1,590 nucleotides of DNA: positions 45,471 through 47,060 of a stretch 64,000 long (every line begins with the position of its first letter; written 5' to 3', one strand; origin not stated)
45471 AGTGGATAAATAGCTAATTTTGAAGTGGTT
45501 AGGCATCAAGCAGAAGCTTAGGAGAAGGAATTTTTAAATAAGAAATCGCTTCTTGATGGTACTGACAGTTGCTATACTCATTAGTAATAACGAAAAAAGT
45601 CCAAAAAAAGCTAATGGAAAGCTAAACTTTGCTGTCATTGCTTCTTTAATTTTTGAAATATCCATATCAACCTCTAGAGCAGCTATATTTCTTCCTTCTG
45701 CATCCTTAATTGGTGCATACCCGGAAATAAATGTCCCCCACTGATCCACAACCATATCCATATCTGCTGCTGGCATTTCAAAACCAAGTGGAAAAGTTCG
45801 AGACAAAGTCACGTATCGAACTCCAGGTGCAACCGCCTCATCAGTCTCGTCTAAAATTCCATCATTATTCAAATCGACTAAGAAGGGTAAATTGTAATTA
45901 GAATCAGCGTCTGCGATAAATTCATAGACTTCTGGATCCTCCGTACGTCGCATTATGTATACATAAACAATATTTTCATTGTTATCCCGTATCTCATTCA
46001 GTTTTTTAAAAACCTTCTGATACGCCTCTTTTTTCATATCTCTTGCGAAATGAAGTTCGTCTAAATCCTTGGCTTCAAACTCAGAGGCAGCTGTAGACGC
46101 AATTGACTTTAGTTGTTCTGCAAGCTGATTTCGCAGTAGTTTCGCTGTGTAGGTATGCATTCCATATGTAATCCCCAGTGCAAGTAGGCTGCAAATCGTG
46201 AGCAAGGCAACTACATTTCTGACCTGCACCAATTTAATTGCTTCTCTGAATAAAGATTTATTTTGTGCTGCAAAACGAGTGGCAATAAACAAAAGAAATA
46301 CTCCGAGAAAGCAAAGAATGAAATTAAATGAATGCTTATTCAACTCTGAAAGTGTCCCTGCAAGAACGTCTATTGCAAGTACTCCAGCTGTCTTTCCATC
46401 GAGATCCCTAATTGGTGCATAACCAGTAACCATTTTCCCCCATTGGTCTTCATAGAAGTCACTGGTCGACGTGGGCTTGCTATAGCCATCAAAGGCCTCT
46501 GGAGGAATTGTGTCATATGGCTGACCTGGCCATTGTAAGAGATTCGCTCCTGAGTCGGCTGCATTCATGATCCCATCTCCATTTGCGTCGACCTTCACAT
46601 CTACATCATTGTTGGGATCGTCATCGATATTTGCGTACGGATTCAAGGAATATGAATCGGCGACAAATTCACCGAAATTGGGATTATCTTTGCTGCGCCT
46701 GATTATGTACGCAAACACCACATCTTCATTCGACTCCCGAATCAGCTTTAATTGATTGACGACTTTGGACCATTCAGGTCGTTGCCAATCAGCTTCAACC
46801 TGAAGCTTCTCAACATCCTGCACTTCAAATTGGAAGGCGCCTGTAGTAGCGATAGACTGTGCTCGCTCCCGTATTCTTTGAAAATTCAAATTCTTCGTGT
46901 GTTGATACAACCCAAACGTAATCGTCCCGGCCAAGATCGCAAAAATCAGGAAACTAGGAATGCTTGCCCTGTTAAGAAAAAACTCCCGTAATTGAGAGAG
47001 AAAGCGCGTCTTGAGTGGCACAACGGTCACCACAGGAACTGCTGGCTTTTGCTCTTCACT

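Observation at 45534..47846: Membrane-tethered TrmB-family regulator with two extracytoplasmic Cache-like sensors containing Asp-rich loops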

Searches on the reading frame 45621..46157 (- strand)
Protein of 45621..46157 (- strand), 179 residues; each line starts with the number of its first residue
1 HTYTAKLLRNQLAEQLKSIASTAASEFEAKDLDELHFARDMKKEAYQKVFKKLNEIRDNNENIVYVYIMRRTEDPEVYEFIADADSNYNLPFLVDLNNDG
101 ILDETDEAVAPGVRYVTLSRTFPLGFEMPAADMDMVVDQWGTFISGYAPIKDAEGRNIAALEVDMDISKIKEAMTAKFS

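Call 87: search_protein_representatives(protein=window:45621-46157:-)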
Query: 179 residues. Proteins with E-value up to 0.001 (for the whole library): 1331; up to 1e-10: 444; up to 1e-30: 89. The best 150 are listed.
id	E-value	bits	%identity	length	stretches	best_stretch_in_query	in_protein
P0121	6.2e-165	559.6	41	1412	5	8-172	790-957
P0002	1.2e-144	493.7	43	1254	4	3-178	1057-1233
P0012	1.5e-127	438.0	43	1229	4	2-178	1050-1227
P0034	1.1e-125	431.9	42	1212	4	1-165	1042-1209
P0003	2.8e-119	411.1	41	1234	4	3-175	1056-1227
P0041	3.3e-116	401.1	38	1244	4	2-178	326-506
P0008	5.8e-110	380.8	44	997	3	2-179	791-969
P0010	8.8e-109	377.0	42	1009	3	2-179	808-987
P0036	5.6e-107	371.1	43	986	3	2-170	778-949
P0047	1.8e-106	369.5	43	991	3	2-179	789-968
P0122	5.6e-105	364.6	43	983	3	1-173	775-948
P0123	8.0e-101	351.1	44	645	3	2-173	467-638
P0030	2.4e-100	349.6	42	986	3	9-170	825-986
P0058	2.4e-100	349.5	41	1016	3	3-177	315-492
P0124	8.2e-98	341.3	41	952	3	1-166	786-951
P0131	4.2e-71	254.4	46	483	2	2-171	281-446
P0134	3.1e-68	245.1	43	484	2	2-173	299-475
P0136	1.3e-64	233.4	44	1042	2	12-173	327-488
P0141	1.3e-62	226.8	42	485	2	3-174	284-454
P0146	1.9e-60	219.8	40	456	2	5-176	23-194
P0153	5.4e-50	185.8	36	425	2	9-178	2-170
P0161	6.2e-45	169.4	38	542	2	1-172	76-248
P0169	2.0e-38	148.2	33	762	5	13-167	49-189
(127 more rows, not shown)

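Call 89: search_protein_families(library=pfam, proteins=[P0169, P0161, P0123, P0146, P0131, P0134, P0141, P0121, P0136, P0153], max_evalue=0.001)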
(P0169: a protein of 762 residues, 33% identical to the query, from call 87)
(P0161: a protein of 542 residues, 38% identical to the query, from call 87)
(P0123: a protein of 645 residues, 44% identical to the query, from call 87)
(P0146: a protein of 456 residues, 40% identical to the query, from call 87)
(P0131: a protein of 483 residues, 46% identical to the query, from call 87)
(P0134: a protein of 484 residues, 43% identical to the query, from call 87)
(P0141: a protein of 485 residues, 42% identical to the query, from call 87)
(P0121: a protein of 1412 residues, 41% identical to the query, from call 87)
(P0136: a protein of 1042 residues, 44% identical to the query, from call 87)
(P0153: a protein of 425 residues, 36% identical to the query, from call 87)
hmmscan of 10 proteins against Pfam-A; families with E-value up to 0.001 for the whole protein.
P0169 (762 aa): 5 families
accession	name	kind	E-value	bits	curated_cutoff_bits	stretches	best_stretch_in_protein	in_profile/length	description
PF17202.10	sCache_3_3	-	1.9e-07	31.8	28.8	0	304-345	62-103/107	Single cache domain 3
PF02097.20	Filo_VP35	-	8.7e-06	25.5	27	0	367-408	261-302/342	Filoviridae VP35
PF01282.25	Ribosomal_S24e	-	3.2e-05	24.4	24.5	0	649-684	25-60/95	Ribosomal protein S24e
PF17203.10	sCache_3_2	-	5e-05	23.8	28.4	0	303-336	92-125/140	Single cache domain 3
PF17201.10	Cache_3-Cache_2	-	0.0004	20.2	27.7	0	314-344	159-189/299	Cache 3/Cache 2 fusion domain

P0161 (542 aa): 1 family
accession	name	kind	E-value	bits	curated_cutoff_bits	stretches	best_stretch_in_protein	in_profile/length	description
PF17202.10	sCache_3_3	-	0.00015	22.5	28.8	0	464-494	73-103/107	Single cache domain 3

P0123 (645 aa): 2 families
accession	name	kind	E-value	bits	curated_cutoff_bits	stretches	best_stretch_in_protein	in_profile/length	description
PF17201.10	Cache_3-Cache_2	-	7e-07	29.3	27.7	0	373-401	159-188/299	Cache 3/Cache 2 fusion domain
PF17202.10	sCache_3_3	-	7.9e-07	29.8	28.8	0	373-403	72-102/107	Single cache domain 3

P0146 (456 aa): 0 families

P0131 (483 aa): 0 families

P0134 (484 aa): 0 families

P0141 (485 aa): 2 families
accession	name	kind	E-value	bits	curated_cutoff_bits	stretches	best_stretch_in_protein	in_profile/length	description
PF02743.24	dCache_1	-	0.00041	20.4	45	0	388-459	88-163/240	Cache domain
PF17201.10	Cache_3-Cache_2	-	0.0008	19.2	27.7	0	189-225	159-195/299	Cache 3/Cache 2 fusion domain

P0121 (1412 aa): 1 family
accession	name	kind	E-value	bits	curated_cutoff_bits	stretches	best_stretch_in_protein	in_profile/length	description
PF20194.3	DUF6557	-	5.7e-05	24.1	27.8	0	1042-1104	14-76/144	Family of unknown function (DUF6557)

P0136 (1042 aa): 3 families
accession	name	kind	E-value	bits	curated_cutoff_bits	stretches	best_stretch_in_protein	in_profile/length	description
PF00892.27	EamA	-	1.4e-09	38.8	28.2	1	748-883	2-133/135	EamA-like transporter family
PF01978.25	TrmB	-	3.3e-06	27.3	25.6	1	19-76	1-58/68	Sugar-specific transcriptional regulator TrmB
PF01022.26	HTH_5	-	0.00059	20.1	22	0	31-72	7-47/47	Bacterial regulatory protein, arsR family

P0153 (425 aa): 1 family
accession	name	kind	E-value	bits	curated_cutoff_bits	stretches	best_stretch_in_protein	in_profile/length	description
PF02743.24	dCache_1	-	8e-06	26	45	0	94-162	82-155/240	Cache domain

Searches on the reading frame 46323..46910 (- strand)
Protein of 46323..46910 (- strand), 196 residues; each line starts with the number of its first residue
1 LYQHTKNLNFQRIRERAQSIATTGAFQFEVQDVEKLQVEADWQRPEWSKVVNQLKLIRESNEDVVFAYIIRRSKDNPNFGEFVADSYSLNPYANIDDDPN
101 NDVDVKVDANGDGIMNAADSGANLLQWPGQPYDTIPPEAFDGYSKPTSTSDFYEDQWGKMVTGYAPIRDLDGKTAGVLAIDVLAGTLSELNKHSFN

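Call 67: search_solved_structures(query=A3, max_evalue=10, show_alignments=2)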
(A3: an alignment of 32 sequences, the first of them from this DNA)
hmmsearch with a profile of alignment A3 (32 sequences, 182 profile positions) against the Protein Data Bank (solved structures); distinct sequences matched with E-value up to 10: 18.
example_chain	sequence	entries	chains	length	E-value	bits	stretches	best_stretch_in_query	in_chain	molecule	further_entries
2ksh_A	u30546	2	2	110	0.0046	19.8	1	45-110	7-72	Sterol carrier protein 2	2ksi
1pz4_A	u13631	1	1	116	0.0049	19.7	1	45-109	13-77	sterol carrier protein 2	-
8biy_A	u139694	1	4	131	0.12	15.1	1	144-175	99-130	Histidine kinase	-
8bgb_AAA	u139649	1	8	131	0.12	15.1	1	144-175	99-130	Histidine kinase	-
4qkr_A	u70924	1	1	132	0.16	14.8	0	97-121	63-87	DE NOVO PROTEIN 6XTYR/PV2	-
1p0z_A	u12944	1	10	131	0.18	14.6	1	130-174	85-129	Sensor kinase citA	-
2j80_A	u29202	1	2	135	0.31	13.8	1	130-173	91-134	SENSOR KINASE CITA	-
2v9a_A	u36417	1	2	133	0.32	13.8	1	130-173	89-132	SENSOR KINASE CITA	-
9mrh_A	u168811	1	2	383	0.38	13.5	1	131-177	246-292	Fluorescence lifetime-readout citrate sensor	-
6ywh_A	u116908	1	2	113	0.4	13.5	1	149-172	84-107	Multi-sensor hybrid histidine kinase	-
6bxm_A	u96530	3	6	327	0.66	12.8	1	48-96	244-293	Diphthamide biosynthesis enzyme Dph2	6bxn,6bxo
2y3n_B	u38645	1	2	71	0.71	12.6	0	92-110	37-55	CELLULOSOMAL FAMILY-48 PROCESSIVE GLYCOSIDE HYDROLASE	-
8il9_A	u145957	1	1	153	1.4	11.7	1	149-177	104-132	Phototropin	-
2z6d_A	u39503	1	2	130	1.5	11.6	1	149-178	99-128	Phototropin-2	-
8iyn_A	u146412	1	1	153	1.7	11.4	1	149-177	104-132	Phototropin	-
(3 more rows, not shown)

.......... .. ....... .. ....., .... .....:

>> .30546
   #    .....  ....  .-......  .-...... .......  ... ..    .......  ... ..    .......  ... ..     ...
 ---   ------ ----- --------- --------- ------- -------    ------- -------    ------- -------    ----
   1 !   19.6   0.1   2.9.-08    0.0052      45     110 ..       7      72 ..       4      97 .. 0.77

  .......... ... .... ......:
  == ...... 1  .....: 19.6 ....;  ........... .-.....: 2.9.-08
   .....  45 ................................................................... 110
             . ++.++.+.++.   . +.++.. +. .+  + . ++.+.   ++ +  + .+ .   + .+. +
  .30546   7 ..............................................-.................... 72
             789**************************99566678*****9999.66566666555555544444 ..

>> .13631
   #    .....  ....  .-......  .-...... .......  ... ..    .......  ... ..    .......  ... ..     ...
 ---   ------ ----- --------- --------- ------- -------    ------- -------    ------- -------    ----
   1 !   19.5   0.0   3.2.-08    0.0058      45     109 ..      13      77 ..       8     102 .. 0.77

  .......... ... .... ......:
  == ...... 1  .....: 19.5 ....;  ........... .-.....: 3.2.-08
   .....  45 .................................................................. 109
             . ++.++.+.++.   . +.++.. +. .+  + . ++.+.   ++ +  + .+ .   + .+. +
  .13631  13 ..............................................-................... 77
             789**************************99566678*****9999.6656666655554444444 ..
